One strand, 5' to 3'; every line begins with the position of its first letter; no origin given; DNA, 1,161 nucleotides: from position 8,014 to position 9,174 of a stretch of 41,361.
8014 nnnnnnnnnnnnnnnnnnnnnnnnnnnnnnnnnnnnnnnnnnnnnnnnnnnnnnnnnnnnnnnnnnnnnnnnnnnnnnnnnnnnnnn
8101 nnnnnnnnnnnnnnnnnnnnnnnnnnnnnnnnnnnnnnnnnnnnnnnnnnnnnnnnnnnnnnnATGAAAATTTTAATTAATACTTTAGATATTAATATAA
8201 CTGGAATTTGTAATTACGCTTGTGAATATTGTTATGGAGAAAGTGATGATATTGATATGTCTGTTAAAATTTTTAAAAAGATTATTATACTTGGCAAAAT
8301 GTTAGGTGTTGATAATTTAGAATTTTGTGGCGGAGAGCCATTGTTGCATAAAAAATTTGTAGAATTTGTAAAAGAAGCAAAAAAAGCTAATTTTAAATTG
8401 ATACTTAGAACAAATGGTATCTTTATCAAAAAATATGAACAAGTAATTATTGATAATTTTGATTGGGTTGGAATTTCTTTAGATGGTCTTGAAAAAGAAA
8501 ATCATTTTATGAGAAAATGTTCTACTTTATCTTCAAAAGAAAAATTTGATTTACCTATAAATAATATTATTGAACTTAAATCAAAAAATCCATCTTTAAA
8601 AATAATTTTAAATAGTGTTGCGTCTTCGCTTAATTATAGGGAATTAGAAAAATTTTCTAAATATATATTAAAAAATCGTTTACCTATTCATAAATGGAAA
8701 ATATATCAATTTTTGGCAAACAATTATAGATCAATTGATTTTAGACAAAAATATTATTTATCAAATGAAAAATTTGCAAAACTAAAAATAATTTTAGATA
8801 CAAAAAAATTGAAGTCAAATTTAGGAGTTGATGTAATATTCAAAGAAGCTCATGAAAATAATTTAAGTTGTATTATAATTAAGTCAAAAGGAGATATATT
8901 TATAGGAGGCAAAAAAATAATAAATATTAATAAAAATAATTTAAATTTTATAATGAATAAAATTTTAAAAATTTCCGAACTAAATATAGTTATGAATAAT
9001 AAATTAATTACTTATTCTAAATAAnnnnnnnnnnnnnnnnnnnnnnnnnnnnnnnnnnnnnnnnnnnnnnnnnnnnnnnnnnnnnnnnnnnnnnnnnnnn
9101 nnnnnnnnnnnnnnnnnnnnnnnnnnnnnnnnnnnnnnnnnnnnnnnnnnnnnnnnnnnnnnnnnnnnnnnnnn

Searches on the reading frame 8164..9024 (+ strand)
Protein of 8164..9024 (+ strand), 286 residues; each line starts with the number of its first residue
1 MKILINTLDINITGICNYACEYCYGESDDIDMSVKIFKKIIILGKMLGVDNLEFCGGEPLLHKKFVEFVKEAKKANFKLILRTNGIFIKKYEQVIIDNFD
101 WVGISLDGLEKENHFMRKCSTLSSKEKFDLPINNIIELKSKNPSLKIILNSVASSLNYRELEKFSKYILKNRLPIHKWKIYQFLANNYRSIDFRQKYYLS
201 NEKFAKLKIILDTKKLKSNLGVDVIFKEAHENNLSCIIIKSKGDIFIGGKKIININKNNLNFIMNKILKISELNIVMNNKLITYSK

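Call 4: search_protein_families(library=pfam, proteins=[window:8164-9021:+], max_evalue=1)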
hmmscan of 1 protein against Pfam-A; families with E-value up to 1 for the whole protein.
window:8164-9021:+ (286 aa): 4 families
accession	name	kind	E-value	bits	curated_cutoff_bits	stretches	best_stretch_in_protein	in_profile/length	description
PF04055.27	Radical_SAM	-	4.7e-15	56.6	29.5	1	10-117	1-120/166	Radical SAM superfamily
PF13353.11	Fer4_12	-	2.7e-05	24.9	22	1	16-109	15-116/137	4Fe-4S single cluster domain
PF09359.15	VTC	-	0.022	14.8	23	1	113-168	181-228/235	VTC domain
PF22985.3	KH_BICC1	-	0.078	13.2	27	1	214-241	22-49/73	Protein bicaudal C homolog 1, KH-like domain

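Call 5: search_protein_families(library=ncbifam, proteins=[window:8164-9021:+], max_evalue=1)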
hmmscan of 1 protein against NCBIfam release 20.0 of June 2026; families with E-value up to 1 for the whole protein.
window:8164-9021:+ (286 aa): 72 families (the best 25 are shown)
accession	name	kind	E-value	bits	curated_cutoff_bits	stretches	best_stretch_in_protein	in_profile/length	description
NF038283.1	viperin_w_prok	equivalog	1.4e-26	93.3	180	1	10-248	6-245/281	viperin family antiviral radical SAM protein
TIGR04317.1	W_rSAM_matur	equivalog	2e-23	83.1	380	1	7-185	5-186/349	tungsten cofactor oxidoreductase radical SAM maturase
TIGR02668.1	moaA_archaeal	equivalog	6.2e-18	64.8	325.25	1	5-169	9-174/303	GTP 3',8-cyclase MoaA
NF001199.0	PRK00164.2-1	equivalog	7.8e-18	64.7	231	1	5-169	11-176/308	GTP 3',8-cyclase MoaA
TIGR02666.1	moaA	equivalog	5.6e-16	58.4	284.05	1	5-175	9-187/336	GTP 3',8-cyclase MoaA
TIGR04054.1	rSAM_NirJ1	equivalog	7.9e-16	57.6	650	1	10-212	40-238/387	putative heme d1 biosynthesis radical SAM protein NirJ1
TIGR04051.1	rSAM_NirJ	equivalog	1.2e-15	57.3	515.45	1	11-161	7-156/354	heme d1 biosynthesis radical SAM protein NirJ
NF050035.1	rSAM_WgK_link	exception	4.1e-14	52.3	650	1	8-140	11-145/367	radical SAM/SPASM peptide maturase WgkB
NF033640.1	N_Twi_rSAM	subfamily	4.5e-14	52.4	170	1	48-200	172-322/398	twitch domain-containing radical SAM protein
TIGR04303.1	GeoRSP_rSAM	equivalog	3.2e-13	49.9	400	1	7-193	6-192/325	GeoRSP system radical SAM/SPASM protein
NF045574.1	sacti_mat_StsB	exception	7.4e-13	48.1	625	1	11-180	101-266/466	StsB family radical SAM/SPASM domain sactipeptide maturase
TIGR04055.1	rSAM_NirJ2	equivalog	1.1e-12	48.2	500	1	10-211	4-201/326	putative heme d1 biosynthesis radical SAM protein NirJ2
TIGR04546.1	rSAM_ahbC_deAc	equivalog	3.2e-12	46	650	1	11-167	44-199/390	12,18-didecarboxysiroheme deacetylase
TIGR04167.1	rSAM_SeCys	equivalog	3.7e-12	46.1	300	1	5-93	7-98/303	arsenosugar biosynthesis radical SAM (seleno)protein ArsS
TIGR02495.1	NrdG2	equivalog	6.9e-12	45.1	131.15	1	16-148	26-150/193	anaerobic ribonucleoside-triphosphate reductase activating protein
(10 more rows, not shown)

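Call 6: search_protein_families(library=padloc, proteins=[window:8164-9021:+], max_evalue=1)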
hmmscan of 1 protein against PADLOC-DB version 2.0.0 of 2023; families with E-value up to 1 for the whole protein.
window:8164-9021:+ (286 aa): 3 families
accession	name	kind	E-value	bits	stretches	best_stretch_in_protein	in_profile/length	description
PDLC02903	pVip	-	3.9e-30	103.2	1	10-267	4-242/257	Viperins not associated with kinases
PDLC02904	pVip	-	4e-29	99.9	1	11-274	8-254/262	Viperins associated with kinases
PDLC02905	pVip-kinase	-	3.4e-08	31.2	1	6-269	182-442/474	Viperin-kinase fusion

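Call 7: search_solved_structures(query=window:8164-9021:+, max_evalue=1, show_alignments=3)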
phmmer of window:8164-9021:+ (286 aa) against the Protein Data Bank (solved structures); distinct sequences matched with E-value up to 1: 23.
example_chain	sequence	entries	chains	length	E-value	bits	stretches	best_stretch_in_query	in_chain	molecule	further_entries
7vob_C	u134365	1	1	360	1.3e-07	34.3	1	10-168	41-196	Cytosylglucuronate decarboxylase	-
7voc_C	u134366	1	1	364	1.4e-07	34.3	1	10-168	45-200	Cytosylglucuronate decarboxylase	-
9dfu_A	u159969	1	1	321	4.2e-07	32.7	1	9-185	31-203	Radical SAM core domain-containing protein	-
9dfn_A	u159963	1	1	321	8.8e-07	31.7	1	12-185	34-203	Radical SAM core domain-containing protein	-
7n7h_A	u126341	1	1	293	2.4e-06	30.3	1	9-185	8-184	VIPERIN-LIKE ENZYME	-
5wgg_A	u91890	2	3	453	4e-06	29.5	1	3-117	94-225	Radical SAM domain protein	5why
8wm2_A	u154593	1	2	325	5.6e-06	29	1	10-97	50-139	Fe-S radical SAM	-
6q2p_A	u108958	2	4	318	9.6e-06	28.3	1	9-205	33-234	Radical S-adenosyl methionine domain-containing protein 2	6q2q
5vsl_A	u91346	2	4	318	1.2e-05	28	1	9-205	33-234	Radical S-adenosyl methionine domain-containing protein 2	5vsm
6b4c_A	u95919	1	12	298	1.5e-05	27.6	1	11-184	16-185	Viperin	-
9dgw_A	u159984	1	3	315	1.7e-05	27.4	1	11-184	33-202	Radical SAM core domain-containing protein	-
9dfw_A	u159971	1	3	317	1.9e-05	27.3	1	11-184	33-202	Radical SAM core domain-containing protein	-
7n7i_A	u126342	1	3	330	2e-05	27.2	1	11-184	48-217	Viperin-like enzyme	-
1tv7_A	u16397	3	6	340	6.6e-05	25.5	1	6-110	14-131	Molybdenum cofactor biosynthesis protein A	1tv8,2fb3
2fb2_A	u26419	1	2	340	6.6e-05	25.5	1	6-110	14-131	Molybdenum cofactor biosynthesis protein A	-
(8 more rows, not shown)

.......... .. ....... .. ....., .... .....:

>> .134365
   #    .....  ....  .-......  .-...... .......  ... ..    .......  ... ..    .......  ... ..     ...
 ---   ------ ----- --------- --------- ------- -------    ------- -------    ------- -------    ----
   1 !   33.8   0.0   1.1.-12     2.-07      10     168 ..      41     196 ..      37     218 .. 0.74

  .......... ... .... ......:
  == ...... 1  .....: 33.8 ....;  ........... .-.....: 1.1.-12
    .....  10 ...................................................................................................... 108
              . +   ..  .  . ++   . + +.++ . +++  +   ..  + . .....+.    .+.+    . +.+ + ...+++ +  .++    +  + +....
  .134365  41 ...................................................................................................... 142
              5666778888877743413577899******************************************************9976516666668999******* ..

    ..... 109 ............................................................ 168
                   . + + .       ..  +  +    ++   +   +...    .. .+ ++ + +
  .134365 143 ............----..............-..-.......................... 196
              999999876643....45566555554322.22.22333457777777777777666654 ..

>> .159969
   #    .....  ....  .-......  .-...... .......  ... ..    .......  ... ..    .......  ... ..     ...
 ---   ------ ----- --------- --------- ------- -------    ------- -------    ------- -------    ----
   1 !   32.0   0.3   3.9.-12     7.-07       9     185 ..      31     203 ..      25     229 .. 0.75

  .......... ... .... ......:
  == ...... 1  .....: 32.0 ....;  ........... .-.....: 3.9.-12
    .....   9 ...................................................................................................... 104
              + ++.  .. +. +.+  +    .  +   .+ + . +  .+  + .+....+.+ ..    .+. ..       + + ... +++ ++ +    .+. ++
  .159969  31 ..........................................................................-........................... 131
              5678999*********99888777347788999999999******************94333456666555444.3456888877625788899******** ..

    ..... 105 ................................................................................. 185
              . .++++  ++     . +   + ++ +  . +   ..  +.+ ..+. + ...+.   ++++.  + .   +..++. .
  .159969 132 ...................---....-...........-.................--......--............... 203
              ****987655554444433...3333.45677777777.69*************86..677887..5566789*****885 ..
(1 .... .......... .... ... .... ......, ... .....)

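Call 10: find_homologous_proteins(query=window:8164-9021:+)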
Query window:8164-9021:+ (286 aa): 102 proteins with E <= 0.001 among 3237 candidates.
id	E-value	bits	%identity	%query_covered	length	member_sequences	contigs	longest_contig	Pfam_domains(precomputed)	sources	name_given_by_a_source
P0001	5.9e-173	591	96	100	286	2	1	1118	PF04055.28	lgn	-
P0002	4.2e-132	458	73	100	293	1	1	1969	PF04055.28,PF13353.12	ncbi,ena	-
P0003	2.7e-72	261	47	99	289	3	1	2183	PF04055.28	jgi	jgi:MoaA/NifB/PqqE/SkfB family radical SAM enzyme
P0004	1.8e-71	259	47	98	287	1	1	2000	PF04055.28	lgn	-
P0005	7.6e-69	250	43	99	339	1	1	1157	PF04055.28,PF13353.12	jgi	jgi:MoaA/NifB/PqqE/SkfB family radical SAM enzyme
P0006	8.6e-68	247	44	98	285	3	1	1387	PF04055.28,PF13353.12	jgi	-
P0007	5.3e-67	244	44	99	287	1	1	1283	PF04055.28,PF13353.12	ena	-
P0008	8.2e-67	243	45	97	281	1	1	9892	PF04055.28,PF13353.12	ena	-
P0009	4.0e-65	238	41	99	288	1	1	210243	PF04055.28,PF13353.12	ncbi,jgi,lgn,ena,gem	ncbi:MAG: radical SAM protein [Candidatus Micrarchaeia archaeon]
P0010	2.7e-64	235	42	98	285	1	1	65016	PF04055.28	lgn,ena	-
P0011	5.9e-64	234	43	99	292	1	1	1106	PF04055.28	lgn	-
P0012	8.6e-64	233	46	98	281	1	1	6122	PF04055.28,PF13353.12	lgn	-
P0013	8.6e-62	227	40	99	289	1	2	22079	PF04055.28,PF13353.12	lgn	-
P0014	1.3e-61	226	40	99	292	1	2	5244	PF04055.28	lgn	-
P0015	2.2e-61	226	41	98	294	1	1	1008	PF04055.28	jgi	jgi:MoaA/NifB/PqqE/SkfB family radical SAM enzyme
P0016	2.4e-61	225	39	99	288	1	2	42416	PF04055.28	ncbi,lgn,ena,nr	ncbi:MAG: radical SAM protein [Oscillospiraceae bacterium]|nr:radical SAM protein [Oscillospiraceae 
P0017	3.2e-61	225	39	99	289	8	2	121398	PF04055.28,PF13353.12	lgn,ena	-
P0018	5.3e-61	224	43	98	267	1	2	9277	PF04055.28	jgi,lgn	-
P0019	7.0e-61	224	39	99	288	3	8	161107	PF04055.28,PF13353.12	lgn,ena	-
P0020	5.0e-60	221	39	98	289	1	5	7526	PF04055.28,PF13353.12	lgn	-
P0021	6.5e-60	221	40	98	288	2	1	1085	PF04055.28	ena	-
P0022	1.3e-59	220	39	99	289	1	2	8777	PF04055.28,PF13353.12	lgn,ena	-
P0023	2.0e-59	219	45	97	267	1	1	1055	PF04055.28,PF13353.12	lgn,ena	-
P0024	2.6e-59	219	38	98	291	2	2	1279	PF04055.28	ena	-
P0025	1.4e-58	216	39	99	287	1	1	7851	PF04055.28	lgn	-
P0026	5.0e-58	215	44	98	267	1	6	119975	PF04055.28,PF13353.12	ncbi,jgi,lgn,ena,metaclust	metaclust:\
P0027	7.2e-58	214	41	99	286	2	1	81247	PF04055.28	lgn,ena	-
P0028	8.5e-58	214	37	98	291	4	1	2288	PF04055.28,PF13353.12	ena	-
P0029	1.5e-57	213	42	98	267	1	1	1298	PF04055.28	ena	-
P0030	7.4e-57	211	41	98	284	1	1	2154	PF04055.28,PF13353.12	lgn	-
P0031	7.5e-57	211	40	99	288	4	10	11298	PF04055.28,PF13353.12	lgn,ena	-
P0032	1.2e-56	210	40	99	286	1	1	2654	PF04055.28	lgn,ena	-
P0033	2.0e-56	209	39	99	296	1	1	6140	PF04055.28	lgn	-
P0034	2.1e-56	209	40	98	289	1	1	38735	PF04055.28,PF13353.12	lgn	-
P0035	2.7e-56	209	38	99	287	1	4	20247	PF04055.28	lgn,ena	-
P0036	3.8e-56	208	42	89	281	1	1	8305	PF04055.28,PF13353.12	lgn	-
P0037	6.7e-56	208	38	98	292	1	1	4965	PF04055.28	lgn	-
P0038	1.3e-55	207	41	98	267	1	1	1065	PF04055.28,PF13353.12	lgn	-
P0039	1.7e-55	206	41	98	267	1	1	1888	PF04055.28,PF13353.12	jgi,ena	-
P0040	1.8e-55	206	38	98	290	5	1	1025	PF04055.28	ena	-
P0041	2.4e-55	206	38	98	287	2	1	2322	PF04055.28,PF13353.12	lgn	-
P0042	3.3e-55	205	38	98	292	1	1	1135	PF04055.28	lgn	-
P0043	1.4e-54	203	36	98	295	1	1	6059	PF04055.28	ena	-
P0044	2.9e-54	202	38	99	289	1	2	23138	PF04055.28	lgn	-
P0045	4.2e-54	202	37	99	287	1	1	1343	PF04055.28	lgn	-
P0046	8.6e-54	201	37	98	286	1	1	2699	PF04055.28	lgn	-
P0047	1.4e-53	200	39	97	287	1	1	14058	PF04055.28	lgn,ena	-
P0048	1.4e-53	200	39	99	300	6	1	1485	PF04055.28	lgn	-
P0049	1.5e-53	200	39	98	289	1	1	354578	PF04055.28,PF13353.12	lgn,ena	-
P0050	1.5e-53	200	38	97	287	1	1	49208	PF04055.28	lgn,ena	-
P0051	1.7e-53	200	43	97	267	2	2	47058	PF04055.28,PF13353.12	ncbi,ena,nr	ncbi:radical SAM protein [Candidatus Parcubacteria bacterium]|nr:radical SAM protein [Candidatus Par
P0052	2.3e-53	199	38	99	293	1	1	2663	PF04055.28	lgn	-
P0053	7.5e-53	198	38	97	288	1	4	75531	PF04055.28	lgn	-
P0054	7.6e-53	198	38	97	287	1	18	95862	PF04055.28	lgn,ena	-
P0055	9.3e-53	197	38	97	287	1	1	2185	PF04055.28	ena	-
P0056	1.3e-52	197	38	99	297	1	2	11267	PF04055.28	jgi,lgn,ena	-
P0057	2.2e-52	196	38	97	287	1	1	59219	PF04055.28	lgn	-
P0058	3.1e-52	196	47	71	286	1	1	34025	PF04055.28,PF13353.12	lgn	-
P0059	5.9e-48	182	36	100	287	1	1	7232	PF04055.28,PF13353.12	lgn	-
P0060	1.9e-47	180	42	88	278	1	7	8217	PF04055.28,PF13353.12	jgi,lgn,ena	-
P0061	2.5e-46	176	34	97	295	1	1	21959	PF04055.28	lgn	-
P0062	1.1e-45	174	35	99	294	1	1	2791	PF04055.28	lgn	-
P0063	1.3e-43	167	37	98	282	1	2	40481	PF04055.28,PF13353.12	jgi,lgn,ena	-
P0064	1.2e-41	161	39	90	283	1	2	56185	PF04055.28,PF13353.12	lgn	-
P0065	9.1e-41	158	32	98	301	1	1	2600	PF04055.28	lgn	-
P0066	1.8e-38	150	34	97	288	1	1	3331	PF04055.28,PF13353.12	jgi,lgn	jgi:MoaA/NifB/PqqE/SkfB family radical SAM enzyme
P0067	1.6e-37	147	46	59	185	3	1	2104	PF04055.28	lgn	-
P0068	1.8e-32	131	32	99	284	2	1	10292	PF04055.28,PF13353.12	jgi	jgi:MoaA/NifB/PqqE/SkfB family radical SAM enzyme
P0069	1.7e-9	55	32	52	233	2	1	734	PF04055.28,PF13353.12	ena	-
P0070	2.2e-8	52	26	82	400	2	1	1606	PF04055.28,PF13353.12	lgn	-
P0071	1.2e-7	49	28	74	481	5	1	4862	PF13186.12,PF04055.28,PF13353.12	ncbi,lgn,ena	-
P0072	3.0e-7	48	32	56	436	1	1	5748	PF04055.28,PF13353.12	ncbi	-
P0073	6.5e-7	47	33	38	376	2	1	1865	PF04055.28,PF13353.12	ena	-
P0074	9.3e-7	46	34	37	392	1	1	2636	PF13186.12,PF04055.28,PF13353.12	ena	-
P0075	1.0e-6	46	33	37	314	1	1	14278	PF04055.28,PF13353.12,PF06463.19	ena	-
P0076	1.0e-6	46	37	36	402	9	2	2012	PF04055.28,PF13353.12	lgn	-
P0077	1.1e-6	46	34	37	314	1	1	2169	PF04055.28,PF13353.12,PF06463.19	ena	-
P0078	1.9e-6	45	33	37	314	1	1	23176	PF04055.28,PF13353.12,PF06463.19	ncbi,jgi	-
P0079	2.6e-6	45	32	37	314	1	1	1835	PF04055.28,PF13353.12,PF06463.19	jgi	-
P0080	3.4e-6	45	35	37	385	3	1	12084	PF13186.12,PF04055.28,PF13353.12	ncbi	-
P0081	3.7e-6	44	28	58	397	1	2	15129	PF04055.28,PF13353.12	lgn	-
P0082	3.8e-6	44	35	37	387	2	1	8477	PF13186.12,PF04055.28,PF13353.12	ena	-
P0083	4.5e-6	44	34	37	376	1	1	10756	PF04055.28,PF13353.12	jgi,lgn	jgi:radical SAM protein with 4Fe4S-binding SPASM domain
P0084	1.3e-5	43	28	48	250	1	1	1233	PF04055.28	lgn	-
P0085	1.7e-5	42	27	63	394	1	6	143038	PF04055.28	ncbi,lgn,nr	ncbi:radical SAM protein [Candidatus Solincola sp.]|nr:radical SAM protein [Actinomycetota bacterium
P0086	2.0e-5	42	33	40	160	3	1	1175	PF04055.28,PF13353.12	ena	-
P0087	2.4e-5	42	28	58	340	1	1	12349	PF13186.12,PF04055.28,PF13353.12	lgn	-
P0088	2.7e-5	42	31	36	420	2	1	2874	PF13186.12,PF04055.28,PF13353.12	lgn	-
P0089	2.8e-5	42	34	39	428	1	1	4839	PF13186.12,PF04055.28,PF13353.12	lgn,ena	-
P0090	3.2e-5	41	34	38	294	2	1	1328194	PF04055.28,PF13353.12,PF06463.19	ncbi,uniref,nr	ncbi:molybdenum cofactor biosynthesis protein A [Methanocaldococcus infernus ME]|uniref:Probable GTP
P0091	5.7e-5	41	25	62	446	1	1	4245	PF04055.28,PF13353.12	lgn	-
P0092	7.3e-5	40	29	37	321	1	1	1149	PF04055.28,PF06463.19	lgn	-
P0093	7.9e-5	40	26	66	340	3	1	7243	PF13186.12,PF04055.28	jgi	jgi:radical SAM protein with 4Fe4S-binding SPASM domain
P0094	8.5e-5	40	36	45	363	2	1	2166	PF13186.12,PF04055.28,PF13353.12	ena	-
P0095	1.2e-4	40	29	37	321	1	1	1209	PF04055.28,PF06463.19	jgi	jgi:cyclic pyranopterin phosphate synthase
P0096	1.2e-4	40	26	57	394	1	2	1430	PF13186.12,PF04055.28,PF13353.12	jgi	jgi:12,18-didecarboxysiroheme deacetylase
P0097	1.3e-4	39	33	41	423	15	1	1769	PF04055.28,PF13353.12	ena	-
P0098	2.2e-4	39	28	37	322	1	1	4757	PF04055.28,PF06463.19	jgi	jgi:cyclic pyranopterin phosphate synthase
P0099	3.0e-4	38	33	27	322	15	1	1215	PF04055.28,PF06463.19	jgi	jgi:GTP 3',8-cyclase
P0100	5.4e-4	37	30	57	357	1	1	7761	PF04055.28,PF13353.12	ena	-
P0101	6.8e-4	37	31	57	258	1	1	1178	PF13186.12,PF04055.28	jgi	jgi:MoaA/NifB/PqqE/SkfB family radical SAM enzyme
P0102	6.8e-4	37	28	56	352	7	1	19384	PF13186.12,PF04055.28,PF11946.14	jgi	jgi:MoaA/NifB/PqqE/SkfB family radical SAM enzyme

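Call 13: search_protein_representatives(protein=window:8164-9021:+)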
Query: 286 residues. Proteins with E-value up to 0.001 (for the whole library): 10251; up to 1e-10: 441; up to 1e-30: 13. The best 150 are listed.
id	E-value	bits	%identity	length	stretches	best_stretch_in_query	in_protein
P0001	1.9e-173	591.4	96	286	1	1-286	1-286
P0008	2.6e-67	243.3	45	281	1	6-284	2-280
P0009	1.3e-65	237.8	41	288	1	5-284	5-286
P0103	9.6e-61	221.8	41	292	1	4-285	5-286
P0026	1.6e-58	214.5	46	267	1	7-284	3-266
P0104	2.0e-51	191.2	38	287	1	4-285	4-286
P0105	2.9e-46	174.3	39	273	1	5-284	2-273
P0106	2.7e-45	171.1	36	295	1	8-285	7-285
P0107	7.4e-45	169.7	35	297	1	7-284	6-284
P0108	2.6e-43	164.6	35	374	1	7-284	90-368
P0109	2.1e-42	161.7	41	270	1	8-284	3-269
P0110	1.2e-41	159.2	34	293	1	6-284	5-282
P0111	1.9e-40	155.2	36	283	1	6-285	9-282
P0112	5.2e-28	114.5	36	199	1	88-284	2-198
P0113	6.5e-28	114.2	35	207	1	79-280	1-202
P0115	3.0e-26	108.7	37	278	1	12-248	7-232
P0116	6.3e-26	107.6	33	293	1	6-225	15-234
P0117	7.3e-25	104.1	35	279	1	4-215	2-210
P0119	6.8e-24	101.0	33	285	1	7-222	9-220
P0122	3.0e-21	92.3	30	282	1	5-208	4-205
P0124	4.6e-21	91.7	33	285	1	8-267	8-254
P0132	5.5e-19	84.9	31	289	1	3-210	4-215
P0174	2.1e-16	76.4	29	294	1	5-204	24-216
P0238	3.1e-14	69.3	34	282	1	9-221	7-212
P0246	4.7e-14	68.7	29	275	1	13-243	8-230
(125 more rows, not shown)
